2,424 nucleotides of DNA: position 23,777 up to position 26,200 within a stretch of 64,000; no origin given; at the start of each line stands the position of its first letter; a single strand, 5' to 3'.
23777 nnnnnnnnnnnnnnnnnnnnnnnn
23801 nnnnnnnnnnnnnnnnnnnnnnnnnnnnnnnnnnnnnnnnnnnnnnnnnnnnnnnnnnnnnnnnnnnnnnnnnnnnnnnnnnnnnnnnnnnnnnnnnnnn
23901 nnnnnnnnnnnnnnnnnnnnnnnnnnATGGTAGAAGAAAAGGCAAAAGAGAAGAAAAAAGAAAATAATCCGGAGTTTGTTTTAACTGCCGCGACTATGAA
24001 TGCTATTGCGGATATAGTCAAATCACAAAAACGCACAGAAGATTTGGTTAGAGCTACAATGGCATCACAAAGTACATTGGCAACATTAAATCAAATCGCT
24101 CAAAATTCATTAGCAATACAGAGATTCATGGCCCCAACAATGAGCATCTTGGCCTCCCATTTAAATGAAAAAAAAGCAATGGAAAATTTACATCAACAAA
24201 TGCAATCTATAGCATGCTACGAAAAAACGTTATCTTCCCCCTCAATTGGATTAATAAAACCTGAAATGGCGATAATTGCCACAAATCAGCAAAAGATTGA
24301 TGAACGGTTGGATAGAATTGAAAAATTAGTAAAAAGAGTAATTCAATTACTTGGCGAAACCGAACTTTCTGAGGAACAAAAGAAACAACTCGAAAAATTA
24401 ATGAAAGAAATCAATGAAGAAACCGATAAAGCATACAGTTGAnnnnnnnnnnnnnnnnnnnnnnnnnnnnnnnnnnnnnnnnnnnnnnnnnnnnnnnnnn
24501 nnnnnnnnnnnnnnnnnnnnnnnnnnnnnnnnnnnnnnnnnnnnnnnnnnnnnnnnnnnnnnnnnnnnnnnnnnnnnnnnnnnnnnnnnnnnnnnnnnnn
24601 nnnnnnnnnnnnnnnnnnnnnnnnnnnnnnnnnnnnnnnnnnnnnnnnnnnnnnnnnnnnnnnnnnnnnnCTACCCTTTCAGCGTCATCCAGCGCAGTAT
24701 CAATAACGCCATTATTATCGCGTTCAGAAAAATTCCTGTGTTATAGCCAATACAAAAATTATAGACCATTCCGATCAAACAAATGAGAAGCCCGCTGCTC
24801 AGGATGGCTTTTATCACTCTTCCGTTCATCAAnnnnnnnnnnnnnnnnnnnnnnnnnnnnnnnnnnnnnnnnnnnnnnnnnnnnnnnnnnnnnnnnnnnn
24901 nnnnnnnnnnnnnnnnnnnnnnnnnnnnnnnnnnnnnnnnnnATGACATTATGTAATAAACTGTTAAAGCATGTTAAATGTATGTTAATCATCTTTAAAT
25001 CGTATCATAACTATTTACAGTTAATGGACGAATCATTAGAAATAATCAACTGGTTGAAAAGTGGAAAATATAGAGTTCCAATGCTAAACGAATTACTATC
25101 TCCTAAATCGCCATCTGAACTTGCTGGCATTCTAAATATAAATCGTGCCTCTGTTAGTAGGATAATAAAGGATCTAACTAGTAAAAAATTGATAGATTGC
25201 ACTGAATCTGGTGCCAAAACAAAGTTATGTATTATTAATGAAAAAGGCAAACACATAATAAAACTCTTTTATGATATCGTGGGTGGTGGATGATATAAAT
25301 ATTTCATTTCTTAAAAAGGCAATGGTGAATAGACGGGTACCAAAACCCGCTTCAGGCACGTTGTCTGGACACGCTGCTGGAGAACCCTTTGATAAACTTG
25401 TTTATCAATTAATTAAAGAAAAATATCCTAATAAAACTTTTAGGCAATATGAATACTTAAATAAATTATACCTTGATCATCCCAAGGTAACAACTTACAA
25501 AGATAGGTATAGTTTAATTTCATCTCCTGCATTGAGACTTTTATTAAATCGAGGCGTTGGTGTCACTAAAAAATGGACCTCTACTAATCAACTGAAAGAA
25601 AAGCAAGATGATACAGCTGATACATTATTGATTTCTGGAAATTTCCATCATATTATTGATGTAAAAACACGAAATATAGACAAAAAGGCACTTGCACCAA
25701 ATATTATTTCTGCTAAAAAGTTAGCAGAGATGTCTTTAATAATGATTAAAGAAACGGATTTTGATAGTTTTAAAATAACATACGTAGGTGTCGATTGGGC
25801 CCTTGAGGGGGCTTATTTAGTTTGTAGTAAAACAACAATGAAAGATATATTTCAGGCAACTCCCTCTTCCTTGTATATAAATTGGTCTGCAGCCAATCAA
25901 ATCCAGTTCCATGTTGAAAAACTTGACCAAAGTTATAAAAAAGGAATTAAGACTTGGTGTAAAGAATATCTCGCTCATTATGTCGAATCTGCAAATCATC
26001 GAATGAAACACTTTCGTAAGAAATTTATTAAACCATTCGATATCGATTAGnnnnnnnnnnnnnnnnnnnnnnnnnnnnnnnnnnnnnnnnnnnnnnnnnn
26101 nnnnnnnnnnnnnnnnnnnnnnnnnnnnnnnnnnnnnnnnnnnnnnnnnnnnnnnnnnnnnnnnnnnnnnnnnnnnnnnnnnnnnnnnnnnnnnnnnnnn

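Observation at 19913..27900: Low-GC defence island inserted between terminase and portal: GmrSD type IV nuclease plus a complete type II restriction-modification system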

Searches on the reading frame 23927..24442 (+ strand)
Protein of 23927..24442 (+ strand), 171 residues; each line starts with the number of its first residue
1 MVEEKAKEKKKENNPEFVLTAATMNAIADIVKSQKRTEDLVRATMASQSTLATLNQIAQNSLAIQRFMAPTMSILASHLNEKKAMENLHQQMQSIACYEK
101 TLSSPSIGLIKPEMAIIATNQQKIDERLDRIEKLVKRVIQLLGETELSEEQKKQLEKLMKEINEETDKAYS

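Call 3: search_protein_families(library=pfam, proteins=[window:23927-24442:+], max_evalue=0.01)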
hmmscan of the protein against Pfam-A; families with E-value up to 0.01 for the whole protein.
window:23927-24442:+ (171 aa): 0 families

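Call 7: search_protein_families(library=padloc, proteins=[window:23927-24442:+], max_evalue=0.01)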
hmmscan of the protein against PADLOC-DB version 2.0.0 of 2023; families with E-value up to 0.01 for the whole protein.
window:23927-24442:+ (171 aa): 0 families

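Call 56: search_protein_families(library=ncbifam, proteins=[window:23927-24442:+], max_evalue=0.01)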
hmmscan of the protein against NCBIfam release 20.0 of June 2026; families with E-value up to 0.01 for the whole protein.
window:23927-24442:+ (171 aa): 0 families

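Call 57: search_protein_families(library=phrogs, proteins=[window:23927-24442:+], max_evalue=0.01)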
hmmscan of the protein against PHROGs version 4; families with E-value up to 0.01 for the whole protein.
window:23927-24442:+ (171 aa): 0 families

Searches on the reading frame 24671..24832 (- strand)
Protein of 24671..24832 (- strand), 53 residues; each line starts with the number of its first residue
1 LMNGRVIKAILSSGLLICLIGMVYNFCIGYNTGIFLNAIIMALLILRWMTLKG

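Call 56: search_protein_families(library=ncbifam, proteins=[window:24671-24832:-], max_evalue=0.01)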
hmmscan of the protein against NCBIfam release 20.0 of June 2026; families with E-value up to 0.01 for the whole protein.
window:24671-24832:- (53 aa): 0 families

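Call 57: search_protein_families(library=phrogs, proteins=[window:24671-24832:-], max_evalue=0.01)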
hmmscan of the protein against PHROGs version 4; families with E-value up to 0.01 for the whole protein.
window:24671-24832:- (53 aa): 0 families

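Call 109: find_related_loci(query=window:24674-24829:-, collection=viral_contigs, flank=10000)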
Query seq(52 aa) (52 aa) in viral_contigs; peptide patterns used: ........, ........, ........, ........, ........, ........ (x = any residue, [..] = any of these).
110 stretches matched a pattern, but none encodes a relative of the query by tblastn (E <= 1e-3).

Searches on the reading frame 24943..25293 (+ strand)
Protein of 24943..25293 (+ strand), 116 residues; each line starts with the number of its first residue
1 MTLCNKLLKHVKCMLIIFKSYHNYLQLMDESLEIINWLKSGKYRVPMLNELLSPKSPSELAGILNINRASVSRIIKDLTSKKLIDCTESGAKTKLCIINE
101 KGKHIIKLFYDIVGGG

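Call 3: search_protein_families(library=pfam, proteins=[window:24943-25293:+], max_evalue=0.01)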
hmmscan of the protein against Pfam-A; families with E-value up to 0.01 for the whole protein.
window:24943-25293:+ (116 aa): 6 families
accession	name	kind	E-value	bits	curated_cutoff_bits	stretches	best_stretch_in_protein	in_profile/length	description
PF13545.12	HTH_Crp_2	-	3.5e-05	24.1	27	1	56-99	24-63/70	Crp-like helix-turn-helix domain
PF25213.1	HVO_A0261_N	-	9.5e-05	22.6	35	1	41-88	10-58/86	HVO_A0261 N-terminal domain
PF12802.13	MarR_2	-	0.00019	22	27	1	55-89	21-55/61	MarR family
PF01047.28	MarR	-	0.0011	19.3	24.6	1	54-85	17-48/59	MarR family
PF13412.12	HTH_24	-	0.0029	17.6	21.9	1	56-84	19-47/48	Winged helix-turn-helix DNA-binding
PF04025.18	RemA-like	-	0.0061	17.1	26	0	60-105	15-60/73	Extracellular matrix regulatory protein A-like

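Call 7: search_protein_families(library=padloc, proteins=[window:24943-25293:+], max_evalue=0.01)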
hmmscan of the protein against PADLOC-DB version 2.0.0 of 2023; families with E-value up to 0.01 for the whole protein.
window:24943-25293:+ (116 aa): 8 families
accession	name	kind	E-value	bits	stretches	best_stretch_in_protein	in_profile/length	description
PDLC01879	CARF3--CARF_TM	-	7.6e-07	27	1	15-109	142-220/222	-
PDLC01848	CARF3--CARF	-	3.8e-05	21.4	1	39-108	134-195/197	-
PDLC01434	CasR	-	6.5e-05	20.9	1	37-107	124-191/191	"CAS-I,CAS-II,CAS-III,CAS-IV,CAS-V,CAS-VI; associated_signaling"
PDLC01268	CasR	-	0.00017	19.6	1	37-98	120-176/179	"CAS-I,CAS-II,CAS-III,CAS-IV,CAS-V,CAS-VI; associated_signaling"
PDLC01179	Csn2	-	0.00099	16.6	1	4-100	207-304/326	Csn2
PDLC01044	Csa3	-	0.0016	16.4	1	36-105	130-193/194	Type I-A associated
PDLC01860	CARF3--CARF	-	0.0039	15.3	1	50-104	154-206/210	-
PDLC01852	CARF3--CARF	-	0.005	14.8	1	54-101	157-203/208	-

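Call 56: search_protein_families(library=ncbifam, proteins=[window:24943-25293:+], max_evalue=0.01)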
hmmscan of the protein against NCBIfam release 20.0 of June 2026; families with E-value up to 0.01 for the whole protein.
window:24943-25293:+ (116 aa): 5 families
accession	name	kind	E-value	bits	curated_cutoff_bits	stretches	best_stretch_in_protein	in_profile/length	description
TIGR01884.1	cas_HTH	subfamily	0.0002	20.8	60.2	1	43-100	143-200/202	CRISPR-associated CARF protein Csa3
NF033788.1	HTH_metalloreg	subfamily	0.002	17.9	55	1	42-92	11-63/77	metalloregulator ArsR/SmtB family transcription factor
NF040939.2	trans_reg_lrs14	equivalog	0.0027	17.7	90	1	48-86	30-68/103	Lrs14 family HTH-type transcriptional regulator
NF038251.1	AdcR_fam_Zn_TF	equivalog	0.0068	16.6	175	1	56-94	51-89/143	zinc-dependent MarR family transcriptional regulator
NF010762.0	PRK14165.1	equivalog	0.0074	15.6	279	1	56-109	24-76/224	winged helix-turn-helix domain-containing protein/riboflavin kinase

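Call 57: search_protein_families(library=phrogs, proteins=[window:24943-25293:+], max_evalue=0.01)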
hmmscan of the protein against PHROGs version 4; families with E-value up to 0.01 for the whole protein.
window:24943-25293:+ (116 aa): 2 families
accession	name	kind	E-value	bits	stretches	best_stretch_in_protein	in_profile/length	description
phrog_10086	-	DNA, RNA and nucleotide metabolism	0.00095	20.4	1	34-96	11-72/91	HTH DNA binding protein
phrog_186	-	DNA, RNA and nucleotide metabolism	0.0091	16.7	1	24-97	47-103/308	DnaD-like helicase loader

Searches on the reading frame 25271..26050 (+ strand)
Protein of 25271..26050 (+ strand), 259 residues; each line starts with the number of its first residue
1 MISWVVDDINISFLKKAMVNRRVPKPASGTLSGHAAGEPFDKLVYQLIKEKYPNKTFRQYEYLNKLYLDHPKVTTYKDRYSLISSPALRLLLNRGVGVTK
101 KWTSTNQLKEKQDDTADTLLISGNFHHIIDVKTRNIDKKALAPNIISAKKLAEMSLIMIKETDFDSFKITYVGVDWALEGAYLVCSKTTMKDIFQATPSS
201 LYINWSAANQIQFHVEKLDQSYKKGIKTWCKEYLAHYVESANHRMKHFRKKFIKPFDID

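Call 3: search_protein_families(library=pfam, proteins=[window:25271-26050:+], max_evalue=0.01)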
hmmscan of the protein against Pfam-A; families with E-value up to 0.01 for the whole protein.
window:25271-26050:+ (259 aa): 1 family
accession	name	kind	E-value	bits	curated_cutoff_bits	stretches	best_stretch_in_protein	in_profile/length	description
PF09226.17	Endonuc-HincII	-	4.2e-94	315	23.7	1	14-257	1-244/247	Restriction endonuclease HincII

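Call 7: search_protein_families(library=padloc, proteins=[window:25271-26050:+], max_evalue=0.01)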
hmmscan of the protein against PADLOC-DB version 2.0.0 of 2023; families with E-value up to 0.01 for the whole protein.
window:25271-26050:+ (259 aa): 1 family
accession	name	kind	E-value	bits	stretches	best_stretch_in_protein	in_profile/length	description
PDLC03489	REase_II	-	4.1e-83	277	1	16-257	13-254/258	Type II restriction enzyme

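Call 9: find_encoding_contigs(protein=window:25271-26050:+, flank=10000, max_places=10)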
Protein window:25271-26050:+ (259 aa): no gene with exactly this product is on record in the collection.

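Call 40: search_solved_structures(query=window:25271-26050:+, show_alignments=1)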
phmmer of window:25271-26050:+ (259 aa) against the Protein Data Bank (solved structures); distinct sequences matched with E-value up to 0.001: 4.
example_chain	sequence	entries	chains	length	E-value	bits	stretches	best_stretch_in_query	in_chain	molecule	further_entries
2gig_A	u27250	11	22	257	1.1e-78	267.4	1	16-256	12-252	Type II restriction enzyme HincII | Type-2 restriction enzyme HindII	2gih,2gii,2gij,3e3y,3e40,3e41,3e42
1kc6_A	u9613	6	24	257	2e-78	266.5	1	16-256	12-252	TYPE II RESTRICTION ENZYME HINCII | Hinc II endonuclease | Type II restriction enzyme HindII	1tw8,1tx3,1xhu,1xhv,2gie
2aud_A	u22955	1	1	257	4e-78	265.6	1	16-256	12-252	Type II restriction enzyme HincII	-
3ebc_A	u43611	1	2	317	5.1e-77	262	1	16-256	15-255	Type-2 restriction enzyme HincII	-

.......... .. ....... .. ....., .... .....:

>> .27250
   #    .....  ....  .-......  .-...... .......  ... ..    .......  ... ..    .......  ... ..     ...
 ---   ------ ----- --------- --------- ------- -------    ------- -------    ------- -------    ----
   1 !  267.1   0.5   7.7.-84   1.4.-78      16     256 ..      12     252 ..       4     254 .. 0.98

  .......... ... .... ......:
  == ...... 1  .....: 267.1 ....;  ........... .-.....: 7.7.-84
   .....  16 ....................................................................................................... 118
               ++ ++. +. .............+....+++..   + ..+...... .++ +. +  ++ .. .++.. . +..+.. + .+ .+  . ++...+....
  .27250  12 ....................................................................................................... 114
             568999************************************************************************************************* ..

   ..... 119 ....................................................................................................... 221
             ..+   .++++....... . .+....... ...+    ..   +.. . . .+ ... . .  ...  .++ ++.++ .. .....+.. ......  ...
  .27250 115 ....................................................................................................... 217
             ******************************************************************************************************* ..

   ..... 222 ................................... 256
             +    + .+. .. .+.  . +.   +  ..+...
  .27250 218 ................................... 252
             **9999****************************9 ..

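Call 56: search_protein_families(library=ncbifam, proteins=[window:25271-26050:+], max_evalue=0.01)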
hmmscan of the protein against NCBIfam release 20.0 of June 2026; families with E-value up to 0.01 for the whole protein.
window:25271-26050:+ (259 aa): 0 families

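Call 58: find_homologous_proteins(query=window:25271-26050:+, max_evalue=1e-20)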
Query window:25271-26050:+ (259 aa): 1138 proteins with E <= 1e-20 among 1453 candidates; the best 120 are listed.
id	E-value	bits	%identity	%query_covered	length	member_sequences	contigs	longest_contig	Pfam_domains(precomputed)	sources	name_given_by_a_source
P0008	2.4e-171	586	100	100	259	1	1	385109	PF09226.18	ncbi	-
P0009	1.2e-88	315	57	96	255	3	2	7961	PF09226.18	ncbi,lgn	-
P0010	2.3e-88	314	57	96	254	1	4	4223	PF09226.18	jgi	-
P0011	8.8e-87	309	56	92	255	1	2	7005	PF09226.18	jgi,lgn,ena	-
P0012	1.3e-86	308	53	97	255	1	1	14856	PF09226.18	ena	-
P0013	1.7e-85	305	56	96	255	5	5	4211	PF09226.18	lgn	-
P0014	4.3e-85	303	54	96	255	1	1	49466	PF09226.18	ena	-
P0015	9.3e-85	302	53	96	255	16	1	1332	PF09226.18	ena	-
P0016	4.1e-84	300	54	96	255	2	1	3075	PF09226.18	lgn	-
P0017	5.4e-84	300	53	97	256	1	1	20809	PF09226.18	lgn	-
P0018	5.8e-84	300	53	97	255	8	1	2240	PF09226.18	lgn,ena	-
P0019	8.9e-84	299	54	97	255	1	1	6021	PF09226.18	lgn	-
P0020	1.3e-83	298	54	97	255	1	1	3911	PF09226.18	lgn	-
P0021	1.4e-83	298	54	96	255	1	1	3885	PF09226.18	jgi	-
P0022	2.2e-83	298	53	96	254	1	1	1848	PF09226.18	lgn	-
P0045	1.2e-81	292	53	96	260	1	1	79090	PF09226.18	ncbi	-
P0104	4.9e-78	280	55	90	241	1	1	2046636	PF09226.18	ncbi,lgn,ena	-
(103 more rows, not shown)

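Call 59: find_encoding_contigs(protein=P0008, flank=10000, max_places=3)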
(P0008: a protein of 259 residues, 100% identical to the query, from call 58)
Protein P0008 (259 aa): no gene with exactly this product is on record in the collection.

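Call 60: find_encoding_contigs(protein=P0009, flank=5000, max_places=3)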
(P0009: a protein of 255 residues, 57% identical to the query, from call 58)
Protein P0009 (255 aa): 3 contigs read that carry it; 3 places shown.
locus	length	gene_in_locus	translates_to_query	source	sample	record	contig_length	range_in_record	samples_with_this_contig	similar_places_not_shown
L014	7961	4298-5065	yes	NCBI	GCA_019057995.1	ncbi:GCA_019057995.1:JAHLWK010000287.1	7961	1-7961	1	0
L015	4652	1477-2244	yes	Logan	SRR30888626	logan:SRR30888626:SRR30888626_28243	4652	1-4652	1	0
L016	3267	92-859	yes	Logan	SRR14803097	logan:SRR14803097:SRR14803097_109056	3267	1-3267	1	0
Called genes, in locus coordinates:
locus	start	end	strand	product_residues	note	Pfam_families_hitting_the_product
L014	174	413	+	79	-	-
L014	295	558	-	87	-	PF00589:Phage_integrase (weak)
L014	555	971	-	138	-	PF04233:Phage_Mu_F (weak)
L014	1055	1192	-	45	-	-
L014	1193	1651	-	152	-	PF01527:HTH_Tnp_1 (weak), PF01710:HTH_Tnp_IS630 (weak)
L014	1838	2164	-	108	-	-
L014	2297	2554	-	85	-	PF06725:3D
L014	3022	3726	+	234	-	-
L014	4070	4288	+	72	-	PF13560:HTH_31 (weak), PF01381:HTH_3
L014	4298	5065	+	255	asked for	PF09226:Endonuc-HincII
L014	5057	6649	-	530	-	PF02384:N6_Mtase, PF20473:MmeI_Mtase (faint), PF07669:Eco57I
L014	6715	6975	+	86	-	PF05066:HARE-HTH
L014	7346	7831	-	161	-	PF05119:Terminase_4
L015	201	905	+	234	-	-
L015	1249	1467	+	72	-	PF13560:HTH_31 (weak), PF01381:HTH_3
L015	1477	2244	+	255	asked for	PF09226:Endonuc-HincII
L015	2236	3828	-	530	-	PF02384:N6_Mtase, PF20473:MmeI_Mtase (faint), PF07669:Eco57I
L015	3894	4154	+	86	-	PF05066:HARE-HTH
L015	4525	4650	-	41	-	?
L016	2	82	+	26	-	?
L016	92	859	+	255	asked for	PF09226:Endonuc-HincII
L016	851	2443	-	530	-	PF02384:N6_Mtase, PF20473:MmeI_Mtase (faint), PF07669:Eco57I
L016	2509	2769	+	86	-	PF05066:HARE-HTH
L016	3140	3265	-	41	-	?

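Call 61: list_cluster_members(proteins=[P0008, P0009, P0014, P0045, P0104])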
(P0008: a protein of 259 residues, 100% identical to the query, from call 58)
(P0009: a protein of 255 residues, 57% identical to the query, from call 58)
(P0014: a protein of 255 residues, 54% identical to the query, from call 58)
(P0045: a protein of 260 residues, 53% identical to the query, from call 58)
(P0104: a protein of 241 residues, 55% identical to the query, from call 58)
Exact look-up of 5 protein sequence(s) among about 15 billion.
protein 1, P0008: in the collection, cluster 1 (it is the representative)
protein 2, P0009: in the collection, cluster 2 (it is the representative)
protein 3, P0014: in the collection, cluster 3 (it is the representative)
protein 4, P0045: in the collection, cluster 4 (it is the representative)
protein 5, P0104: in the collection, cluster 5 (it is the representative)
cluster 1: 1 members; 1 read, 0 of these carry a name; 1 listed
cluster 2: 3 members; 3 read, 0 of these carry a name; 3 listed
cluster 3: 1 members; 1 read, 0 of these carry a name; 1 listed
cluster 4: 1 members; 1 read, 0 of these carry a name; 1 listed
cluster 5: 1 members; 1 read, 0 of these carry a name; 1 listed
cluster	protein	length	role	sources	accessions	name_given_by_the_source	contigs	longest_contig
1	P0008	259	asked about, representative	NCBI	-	-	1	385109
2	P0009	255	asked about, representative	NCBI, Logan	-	-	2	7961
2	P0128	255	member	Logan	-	-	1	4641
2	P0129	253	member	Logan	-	-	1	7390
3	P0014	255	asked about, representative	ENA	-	-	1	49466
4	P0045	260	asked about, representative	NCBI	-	-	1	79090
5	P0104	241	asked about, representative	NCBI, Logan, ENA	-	-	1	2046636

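Call 103: search_dna_similar(query=window:25271-26050:+, collection=phages, mode=protein, max_rows=12)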
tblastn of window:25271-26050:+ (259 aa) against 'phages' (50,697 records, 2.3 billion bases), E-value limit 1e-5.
No match.
